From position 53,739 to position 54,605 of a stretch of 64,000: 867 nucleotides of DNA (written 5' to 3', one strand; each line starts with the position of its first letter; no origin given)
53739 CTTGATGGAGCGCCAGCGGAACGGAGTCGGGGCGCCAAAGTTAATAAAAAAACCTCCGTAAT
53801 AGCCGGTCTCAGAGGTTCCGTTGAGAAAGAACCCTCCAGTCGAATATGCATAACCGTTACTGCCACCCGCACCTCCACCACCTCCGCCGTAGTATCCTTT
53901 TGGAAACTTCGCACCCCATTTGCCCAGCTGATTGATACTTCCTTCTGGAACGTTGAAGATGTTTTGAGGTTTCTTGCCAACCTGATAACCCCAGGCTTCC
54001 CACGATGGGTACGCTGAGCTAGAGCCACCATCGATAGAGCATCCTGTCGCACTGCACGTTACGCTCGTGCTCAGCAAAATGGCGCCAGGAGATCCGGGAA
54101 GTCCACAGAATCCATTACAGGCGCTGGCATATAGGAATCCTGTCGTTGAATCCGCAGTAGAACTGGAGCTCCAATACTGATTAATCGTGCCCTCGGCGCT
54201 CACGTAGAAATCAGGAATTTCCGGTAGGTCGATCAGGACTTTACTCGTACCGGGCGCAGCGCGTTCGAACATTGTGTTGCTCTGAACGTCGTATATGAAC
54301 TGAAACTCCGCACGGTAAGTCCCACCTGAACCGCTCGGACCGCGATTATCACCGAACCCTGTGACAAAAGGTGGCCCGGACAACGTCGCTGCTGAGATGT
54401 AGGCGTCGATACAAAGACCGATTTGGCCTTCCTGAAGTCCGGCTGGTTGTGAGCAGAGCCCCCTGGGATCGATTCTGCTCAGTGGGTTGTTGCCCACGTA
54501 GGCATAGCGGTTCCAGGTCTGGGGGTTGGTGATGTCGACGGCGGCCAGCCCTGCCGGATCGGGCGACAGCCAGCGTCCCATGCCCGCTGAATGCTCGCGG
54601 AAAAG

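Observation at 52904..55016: Orphan Rhs C-terminal tip with an unassignable 239-aa toxin-like domain and a TonB_C membrane protein in the immunity position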

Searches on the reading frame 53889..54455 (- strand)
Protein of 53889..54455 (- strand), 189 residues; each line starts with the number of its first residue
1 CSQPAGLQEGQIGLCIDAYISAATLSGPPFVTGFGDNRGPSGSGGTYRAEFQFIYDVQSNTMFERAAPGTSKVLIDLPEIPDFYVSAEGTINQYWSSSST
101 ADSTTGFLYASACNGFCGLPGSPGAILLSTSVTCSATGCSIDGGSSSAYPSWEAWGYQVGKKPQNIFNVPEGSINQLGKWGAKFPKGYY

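Call 21: search_protein_representatives(alignment_id=A1)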
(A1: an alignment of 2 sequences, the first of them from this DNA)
Query: 2 sequences, 190 profile positions. Proteins with E-value up to 0.001 (for the whole library): 170; up to 1e-10: 64; up to 1e-30: 5. The best 150 are listed.
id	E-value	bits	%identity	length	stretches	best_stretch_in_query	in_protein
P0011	1.4e-111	386.9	-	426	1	1-190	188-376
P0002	3.2e-106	369.4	-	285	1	1-190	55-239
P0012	6.4e-50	185.8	-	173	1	63-190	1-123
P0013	2.2e-38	148.2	-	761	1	1-186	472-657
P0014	3.3e-34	134.5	-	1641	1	1-186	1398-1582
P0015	5.2e-29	117.6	-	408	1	1-184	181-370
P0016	4.9e-26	107.9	-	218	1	37-131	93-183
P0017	5.4e-26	107.8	-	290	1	1-186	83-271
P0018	4.8e-25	104.7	-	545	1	10-182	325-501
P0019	1.3e-23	100.0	-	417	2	10-188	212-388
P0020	1.7e-22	96.3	-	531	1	1-186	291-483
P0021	1.1e-21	93.8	-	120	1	126-190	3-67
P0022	2.7e-20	89.2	-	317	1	1-187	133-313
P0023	4.8e-20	88.4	-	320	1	2-181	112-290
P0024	3.6e-19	85.5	-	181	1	14-186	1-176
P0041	2.5e-14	69.7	-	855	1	1-178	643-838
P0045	2.5e-13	66.5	-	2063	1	1-174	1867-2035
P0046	3.5e-13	66.0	-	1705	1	1-178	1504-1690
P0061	6.6e-12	61.8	-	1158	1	1-178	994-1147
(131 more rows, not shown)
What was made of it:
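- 53889..54455 (-): C-terminal putative toxin domain with a DUF3238/3c5p-like all-beta fold (residues 188-376). Family-conserved residues are C188, C202, D223, R225, P337, Y344 and E358. 170 HMMER hits (call 21).
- Tried and rejected: The exhaustive HMMER search was needed (call 21).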

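Call 24: search_protein_families(library=pfam, proteins=[P0013, P0014, P0015, P0018, P0045, P0046, P0041, P0020, P0061], max_evalue=0.01)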
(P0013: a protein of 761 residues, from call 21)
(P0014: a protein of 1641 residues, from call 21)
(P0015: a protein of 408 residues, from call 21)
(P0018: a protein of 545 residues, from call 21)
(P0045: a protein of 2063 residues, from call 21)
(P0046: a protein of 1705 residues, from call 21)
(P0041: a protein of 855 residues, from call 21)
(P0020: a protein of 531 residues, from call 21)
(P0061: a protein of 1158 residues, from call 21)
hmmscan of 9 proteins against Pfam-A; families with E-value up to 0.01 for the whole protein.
P0013 (761 aa): 2 families
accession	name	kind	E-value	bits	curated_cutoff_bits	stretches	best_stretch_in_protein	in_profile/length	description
PF05593.20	RHS_repeat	-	6.7e-12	45.9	22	0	291-316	1-32/38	RHS Repeat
PF25023.1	TEN_YD-shell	-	0.00025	19.7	50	1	303-466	723-894/909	Teneurin YD-shell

P0014 (1641 aa): 1 family
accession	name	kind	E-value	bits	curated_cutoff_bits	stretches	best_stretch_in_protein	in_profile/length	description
PF05593.20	RHS_repeat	-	4.1e-19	68.9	22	2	916-944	5-30/38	RHS Repeat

P0015 (408 aa): 0 families

P0018 (545 aa): 1 family
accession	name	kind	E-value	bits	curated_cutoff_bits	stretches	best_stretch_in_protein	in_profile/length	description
PF05593.20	RHS_repeat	-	1.9e-06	28.5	22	0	124-165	1-31/38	RHS Repeat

P0045 (2063 aa): 2 families
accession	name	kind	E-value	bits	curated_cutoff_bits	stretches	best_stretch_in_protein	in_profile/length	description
PF05593.20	RHS_repeat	-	7.3e-16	58.6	22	2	879-907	4-31/38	RHS Repeat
PF00395.25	SLH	-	0.0013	19.1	20.8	0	1568-1606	2-40/44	S-layer homology domain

P0046 (1705 aa): 1 family
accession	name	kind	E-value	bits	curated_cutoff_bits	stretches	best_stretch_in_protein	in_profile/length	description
PF05593.20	RHS_repeat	-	1.3e-19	70.5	22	3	976-1009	1-34/38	RHS Repeat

P0041 (855 aa): 1 family
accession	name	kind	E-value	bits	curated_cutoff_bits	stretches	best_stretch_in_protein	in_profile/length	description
PF05593.20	RHS_repeat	-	4.8e-16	59.1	22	2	110-137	1-28/38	RHS Repeat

P0020 (531 aa): 1 family
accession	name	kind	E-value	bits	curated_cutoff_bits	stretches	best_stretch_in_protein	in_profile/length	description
PF05593.20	RHS_repeat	-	1.1e-06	29.3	22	1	3-33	4-33/38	RHS Repeat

P0061 (1158 aa): 1 family
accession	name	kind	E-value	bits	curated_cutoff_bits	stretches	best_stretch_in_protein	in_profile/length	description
PF05593.20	RHS_repeat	-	3.2e-18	66.1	22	1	55-83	7-35/38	RHS Repeat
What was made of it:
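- There are 170 hits, many at the C-terminus of Rhs proteins of 1,575-2,206 aa (calls 21, 24).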

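Call 29: search_solved_structures(query=A2, max_evalue=10, show_alignments=2)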
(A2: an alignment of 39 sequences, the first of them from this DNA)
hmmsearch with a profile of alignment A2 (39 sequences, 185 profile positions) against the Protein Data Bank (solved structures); distinct sequences matched with E-value up to 10: 2.
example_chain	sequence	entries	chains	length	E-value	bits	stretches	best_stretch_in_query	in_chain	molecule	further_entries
3c5p_A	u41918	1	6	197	1.3e-09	41.6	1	31-155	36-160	Protein BAS0735 of unknown function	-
3uaj_H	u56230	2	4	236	0.015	18.6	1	28-122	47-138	Heavy chain, monoclonal antibody 5H2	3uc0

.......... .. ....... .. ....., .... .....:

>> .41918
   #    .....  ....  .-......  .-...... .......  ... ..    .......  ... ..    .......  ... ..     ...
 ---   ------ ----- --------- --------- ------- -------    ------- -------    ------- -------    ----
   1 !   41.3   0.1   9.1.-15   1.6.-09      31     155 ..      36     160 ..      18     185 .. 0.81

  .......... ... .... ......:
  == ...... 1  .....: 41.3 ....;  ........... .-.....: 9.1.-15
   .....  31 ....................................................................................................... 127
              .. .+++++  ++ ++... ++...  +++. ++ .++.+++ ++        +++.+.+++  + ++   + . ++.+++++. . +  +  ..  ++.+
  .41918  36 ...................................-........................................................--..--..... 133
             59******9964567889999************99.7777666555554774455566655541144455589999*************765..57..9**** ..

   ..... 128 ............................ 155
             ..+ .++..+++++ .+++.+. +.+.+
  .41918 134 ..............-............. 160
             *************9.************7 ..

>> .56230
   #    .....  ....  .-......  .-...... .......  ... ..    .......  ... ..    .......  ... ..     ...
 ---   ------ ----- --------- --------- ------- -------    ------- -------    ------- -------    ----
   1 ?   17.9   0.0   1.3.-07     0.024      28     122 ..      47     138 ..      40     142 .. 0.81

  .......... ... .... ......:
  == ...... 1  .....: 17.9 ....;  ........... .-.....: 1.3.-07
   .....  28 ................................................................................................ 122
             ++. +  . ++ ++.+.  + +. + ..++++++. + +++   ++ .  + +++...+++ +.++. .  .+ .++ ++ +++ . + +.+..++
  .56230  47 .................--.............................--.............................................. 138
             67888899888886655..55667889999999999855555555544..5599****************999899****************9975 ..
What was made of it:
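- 53889..54455 (-): Profile against PDB E 1.3e-9 (call 29).
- On DUF3238 (PF11579): hmmsearch of the family profile against PDB gives E 1.3e-9 (call 29).
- Closest known: DUF3238. Same: The profile match is E 1.3e-9 and shares a GD-x-R motif and a [YF]P-[SC]-x-E-x-Y motif (call 29).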

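Call 30: search_protein_families(library=pfam, alignment_id=A2, max_evalue=1)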
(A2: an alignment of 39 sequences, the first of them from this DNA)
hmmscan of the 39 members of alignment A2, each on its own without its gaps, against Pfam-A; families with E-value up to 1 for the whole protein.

A. member 1, seq(189 aa): 0 families

B. families by the number of members that match (of 39 scanned): 19 families
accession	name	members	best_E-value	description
PF11579.13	DUF3238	6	0.00023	Protein of unknown function (DUF3238)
PF05593.20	RHS_repeat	1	0.0024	RHS Repeat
PF03783.19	CsgG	1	0.0049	Curli production assembly/transport component CsgG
PF22405.2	STIV-like_capsid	1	0.051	Sulfolobus turreted icosahedral virus 1-like, major capsid protein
PF05167.17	DUF711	1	0.064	Uncharacterised ACR (DUF711)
PF14833.11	NAD_binding_11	1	0.065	NAD-binding of NADP-dependent 3-hydroxyisobutyrate dehydrogenase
PF22976.2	RRM_10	1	0.068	RRM domain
PF13698.11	DUF4156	1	0.079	Domain of unknown function (DUF4156)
PF07655.18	Secretin_N_2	1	0.11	Secretin N-terminal domain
PF18968.5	DUF5707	1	0.15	Family of unknown function (DUF5707)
PF15729.11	CTSRT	1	0.17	Cation channel sperm-associated targeting subunit tau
PF03326.18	Herpes_TAF50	1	0.17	Herpesvirus transcription activation factor (transactivator)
PF17476.7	Binary_toxB_3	1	0.18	Clostridial binary toxin B/anthrax toxin PA domain 3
PF06679.17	DUF1180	1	0.18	Membrane protein FAM174-like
PF18454.7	Mtd_N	1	0.21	Major tropism determinant N-terminal domain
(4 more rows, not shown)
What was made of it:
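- On DUF3238 (PF11579): Six of 39 relatives hit weakly (best E 2.3e-4; call 30).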

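Call 36: predict_structure(alignment_id=A2)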
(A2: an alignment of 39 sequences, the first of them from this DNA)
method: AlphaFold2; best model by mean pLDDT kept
length: 189 residues; sequences in the alignment: 39
mean_pLDDT: 97.2   pTM: 0.91
mean pLDDT of the five models: 97.2, 96.9, 96.8, 96.7, 95.7
residues with pLDDT >= 90: 187; 70-90: 2; 50-70: 0; < 50: 0
segments of 3 or more residues with pLDDT < 50: none
pLDDT, mean of each block of 10 residues (from residue 1): 97 98 95 97 97 98 98 96 97 98 98 95 95 98 98 98 98 95 97
secondary structure, 60 per line:
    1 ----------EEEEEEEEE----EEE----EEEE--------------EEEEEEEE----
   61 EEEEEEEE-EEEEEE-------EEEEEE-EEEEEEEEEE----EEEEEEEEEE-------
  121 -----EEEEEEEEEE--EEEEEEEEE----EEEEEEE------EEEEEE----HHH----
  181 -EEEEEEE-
elements in order: E11-19 E24-26 E31-34 E49-56 E61-68 E70-75 E83-88 E90-99 E104-113 E126-135 E138-146 E151-157 E164-169 E182-188
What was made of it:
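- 53889..54455 (-): AF2 pLDDT 97.2 (call 36).
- On DUF3238 (PF11579): The model has pLDDT 97.2 (call 36).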

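Call 40: fold_search(model_id=the predicted structure, library=pdb)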
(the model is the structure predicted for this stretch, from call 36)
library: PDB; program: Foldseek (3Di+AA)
matches with E <= 10: 458; with E <= 0.001: 2
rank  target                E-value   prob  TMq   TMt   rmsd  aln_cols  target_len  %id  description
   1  3c5p_A                3.3e-09  1.00  0.83  0.81   2.5       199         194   12  Crystal structure of BAS0735, a protein of unknown function from Bacillus anthracis str. Sterne (released 2008-02-19)
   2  3c5p_B                1.4e-08  1.00  0.82  0.81   2.4       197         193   13  Crystal structure of BAS0735, a protein of unknown function from Bacillus anthracis str. Sterne (released 2008-02-19)
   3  9g43_A                2.4e-01  0.05  0.12  0.05  20.1       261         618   10  Crystal structure of a galactose oxidase from Pseudoarthrobacter siccitolerans (released 2025-07-23)
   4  6ryw                  3.1e-01  0.05  0.14  0.06  20.5       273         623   10  Copper oxidase from Colletotrichum graminicola (released 2019-11-13)
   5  6ryv                  3.3e-01  0.04  0.13  0.06  20.4       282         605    9  Copper oxidase from Colletotrichum graminicola (released 2019-11-13)
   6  3upg                  3.5e-01  0.06  0.17  0.11  23.5       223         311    9  Loop deletion mutant of Salmonella typhi osmoporin (OmpC):an Outer Membrane Protein. (released 2012-11-28)
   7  6ryx                  3.7e-01  0.04  0.14  0.06  20.9       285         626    9  Copper oxidase from Colletotrichum graminicola (released 2019-11-13)
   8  8hmc_B                3.7e-01  0.02  0.08  0.03  20.9       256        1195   10  base module state 1 of Tetrahymena IFT-A (released 2023-06-14)
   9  5grs_A                4.1e-01  0.09  0.19  0.10  21.2       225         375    8  Complex structure of the fission yeast SREBP-SCAP binding domains (released 2016-12-14)
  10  1euo                  4.3e-01  0.05  0.11  0.12  17.6       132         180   13  Crystal structure of nitrophorin 2 (prolixin-S) (released 2000-05-10)
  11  9g8h_A                4.3e-01  0.04  0.13  0.06  20.2       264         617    9  Crystal structure of a galactose oxidase in complex with galactose (released 2025-08-06)
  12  5o68_G                4.5e-01  0.09  0.24  0.17  23.2       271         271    8  Crystal Structure of the Pseudomonas functional amyloid secretion protein FapF - R157A mutant (released 2017-08-23)
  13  2wis_B                4.7e-01  0.08  0.16  0.14  15.0       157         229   10  Fluorescent protein KillerRed in the bleached state (released 2009-08-11)
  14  6stx                  4.7e-01  0.04  0.13  0.06  20.2       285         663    9  Copper oxidase from Colletotrichum graminicola (released 2019-11-13)
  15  2wiq_B                5.0e-01  0.04  0.15  0.13  17.6       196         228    7  Fluorescent protein KillerRed in the native state (released 2009-08-11)
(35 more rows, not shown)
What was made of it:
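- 53889..54455 (-): Foldseek 3c5p TM 0.83 (call 40).
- Closest known: DUF3238. Same: Same all-beta fold (TM 0.83/0.81, rmsd 2.5 A; call 40).
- The fold matches 3c5p (calls 29, 36, 40).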

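Call 44: find_related_loci(query=A4, collection=metagenome_contigs, flank=5000)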
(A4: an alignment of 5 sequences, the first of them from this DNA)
Query A4 (189 aa) in metagenome_contigs; peptide patterns used: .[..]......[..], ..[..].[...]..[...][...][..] (x = any residue, [..] = any of these).
53 stretches matched a pattern; 29 encode a relative of the query (tblastn E <= 1e-3); 29 distinct loci.
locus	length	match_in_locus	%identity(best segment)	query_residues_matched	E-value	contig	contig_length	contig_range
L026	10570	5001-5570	39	1-186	4e-30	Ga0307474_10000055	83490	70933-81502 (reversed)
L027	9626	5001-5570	39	1-186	4e-30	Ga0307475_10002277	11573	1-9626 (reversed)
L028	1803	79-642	40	1-178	3e-29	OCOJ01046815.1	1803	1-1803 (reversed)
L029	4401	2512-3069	40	1-181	2e-27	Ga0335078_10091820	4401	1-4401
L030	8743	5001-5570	37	1-186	1e-24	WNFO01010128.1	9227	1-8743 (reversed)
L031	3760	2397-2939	34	1-186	7e-22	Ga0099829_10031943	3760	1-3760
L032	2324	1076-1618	34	1-186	2e-21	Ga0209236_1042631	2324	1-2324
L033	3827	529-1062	33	1-179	5e-21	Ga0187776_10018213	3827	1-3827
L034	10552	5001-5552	32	1-186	2e-21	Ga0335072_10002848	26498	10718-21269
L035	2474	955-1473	34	10-186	3e-20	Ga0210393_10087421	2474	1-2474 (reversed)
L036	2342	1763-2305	31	1-186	2e-18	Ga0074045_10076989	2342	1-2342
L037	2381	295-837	31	1-186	4e-18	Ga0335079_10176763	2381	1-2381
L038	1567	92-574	35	1-158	3e-18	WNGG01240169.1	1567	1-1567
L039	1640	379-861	35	1-158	6e-18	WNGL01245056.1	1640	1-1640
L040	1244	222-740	29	1-177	4e-15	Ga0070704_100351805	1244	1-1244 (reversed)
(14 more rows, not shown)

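Call 56: search_protein_families(library=pfam, proteins=[L026:849-5855:+, L030:756-5807:+], max_evalue=0.001)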
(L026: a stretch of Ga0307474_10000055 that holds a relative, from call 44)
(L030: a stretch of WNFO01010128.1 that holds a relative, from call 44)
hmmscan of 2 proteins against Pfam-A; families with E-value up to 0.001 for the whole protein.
L026:849-5855:+ (1668 aa): 1 family
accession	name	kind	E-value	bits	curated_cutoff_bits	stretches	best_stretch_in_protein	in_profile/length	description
PF05593.20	RHS_repeat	-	1.2e-10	41.9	22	1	905-936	3-34/38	RHS Repeat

L030:756-5807:+ (1683 aa): 1 family
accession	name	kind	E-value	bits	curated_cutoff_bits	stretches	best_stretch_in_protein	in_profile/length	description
PF05593.20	RHS_repeat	-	3.7e-22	78.6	22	2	936-967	3-34/38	RHS Repeat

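Call 70: search_protein_families(library=ncbifam, alignment_id=A2, max_evalue=0.01)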
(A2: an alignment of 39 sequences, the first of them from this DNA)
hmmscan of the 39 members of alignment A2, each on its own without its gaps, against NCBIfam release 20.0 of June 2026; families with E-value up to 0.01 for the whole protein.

A. member 1, seq(189 aa): 0 families

B. families by the number of members that match (of 39 scanned): 0 families

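Call 77: fold_search(model_id=the predicted structure, library=viral)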
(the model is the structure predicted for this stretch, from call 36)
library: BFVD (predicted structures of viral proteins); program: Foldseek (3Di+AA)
matches with E <= 10: 409; with E <= 0.001: 0
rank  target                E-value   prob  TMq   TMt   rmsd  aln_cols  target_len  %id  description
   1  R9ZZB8                2.1e-02  0.11  0.14  0.11  37.4       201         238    6  Structural protein [Cellulophaga phage phi17:2]
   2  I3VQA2                3.0e-02  0.18  0.17  0.16  16.9       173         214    9  B112 [miniopterid betaherpesvirus 1]
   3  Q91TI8                4.6e-02  0.16  0.14  0.12  15.5       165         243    9  T112 [Tupaiid herpesvirus 1 (strain 1)]
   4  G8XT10                5.1e-02  0.21  0.17  0.10  16.6       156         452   12  Protein UL112 [Saimiriine betaherpesvirus 4]
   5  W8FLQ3                6.9e-02  0.38  0.17  0.10  15.5       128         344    9  U79 [Human betaherpesvirus 6A]
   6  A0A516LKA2            7.3e-02  0.15  0.19  0.06  19.3       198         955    8  (no name in the UniProt tables at hand)
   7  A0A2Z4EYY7            9.4e-02  0.12  0.18  0.08  18.0       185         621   10  (no name in the UniProt tables at hand)
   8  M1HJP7                1.4e-01  0.07  0.16  0.05  29.4       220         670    9  (no name in the UniProt tables at hand)
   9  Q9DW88                1.5e-01  0.13  0.17  0.13  19.0       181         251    7  PR112 (Fragment) [Rat cytomegalovirus (strain Maastricht)]
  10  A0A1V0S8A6            1.7e-01  0.05  0.11  0.10  22.8       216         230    8  SWPV1-296 [Shearwaterpox virus]
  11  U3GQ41                1.8e-01  0.18  0.17  0.15  15.3       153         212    8  Protein U79 [Suid betaherpesvirus 2]
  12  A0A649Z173            2.1e-01  0.03  0.11  0.07  23.1       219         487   10  (no name in the UniProt tables at hand)
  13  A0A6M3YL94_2          2.4e-01  0.10  0.16  0.04  20.0       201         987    5  (no name in the UniProt tables at hand)
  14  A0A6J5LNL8            2.5e-01  0.09  0.18  0.18  14.9       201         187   12  Outer membrane protein beta-barrel [uncultured Caudovirales phage]
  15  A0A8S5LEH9            2.8e-01  0.15  0.15  0.09  12.0       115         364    5  Uncharacterized protein [Myoviridae sp. ctBDS4]
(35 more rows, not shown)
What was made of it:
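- Tried and rejected: Foldseek against viral structures gave nothing (call 77).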

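Call 81: find_encoding_contigs(protein=P0012, flank=5000, max_places=3)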
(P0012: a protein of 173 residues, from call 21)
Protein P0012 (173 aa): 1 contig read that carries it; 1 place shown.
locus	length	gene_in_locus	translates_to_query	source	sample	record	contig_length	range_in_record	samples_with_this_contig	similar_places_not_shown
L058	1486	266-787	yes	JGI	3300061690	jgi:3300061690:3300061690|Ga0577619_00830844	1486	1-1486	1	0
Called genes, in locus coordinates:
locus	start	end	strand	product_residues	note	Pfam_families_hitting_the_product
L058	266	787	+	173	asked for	-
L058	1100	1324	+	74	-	-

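Call 82: find_encoding_contigs(protein=P0014, flank=4000, max_places=2)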
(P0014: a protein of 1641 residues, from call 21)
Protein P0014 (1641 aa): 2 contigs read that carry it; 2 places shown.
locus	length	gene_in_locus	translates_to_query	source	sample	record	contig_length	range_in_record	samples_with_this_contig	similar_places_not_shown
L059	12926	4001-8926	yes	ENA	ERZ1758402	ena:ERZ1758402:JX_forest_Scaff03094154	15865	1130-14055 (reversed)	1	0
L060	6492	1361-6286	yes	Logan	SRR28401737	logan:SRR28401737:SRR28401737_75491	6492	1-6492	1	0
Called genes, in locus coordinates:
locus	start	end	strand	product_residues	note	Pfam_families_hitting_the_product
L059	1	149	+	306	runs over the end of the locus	PF00589:Phage_integrase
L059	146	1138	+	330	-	PF00589:Phage_integrase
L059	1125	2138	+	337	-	PF02899:Phage_int_SAM_1 (weak), PF00589:Phage_integrase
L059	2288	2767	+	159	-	PF01610:DDE_Tnp_ISL3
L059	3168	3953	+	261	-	-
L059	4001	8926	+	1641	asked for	PF05593:RHS_repeat (faint)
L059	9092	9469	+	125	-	-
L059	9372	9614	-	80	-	-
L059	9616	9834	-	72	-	-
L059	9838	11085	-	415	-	PF03050:DDE_Tnp_IS66, PF13817:DDE_Tnp_IS66_C (weak)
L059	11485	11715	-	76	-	PF01431:Peptidase_M13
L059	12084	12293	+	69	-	-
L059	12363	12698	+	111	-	PF12844:HTH_19, PF13560:HTH_31, PF01381:HTH_3, PF13443:HTH_26 (weak)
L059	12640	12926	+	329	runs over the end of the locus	PF00078:RVT_1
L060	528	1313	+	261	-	-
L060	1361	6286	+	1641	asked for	PF05593:RHS_repeat (faint)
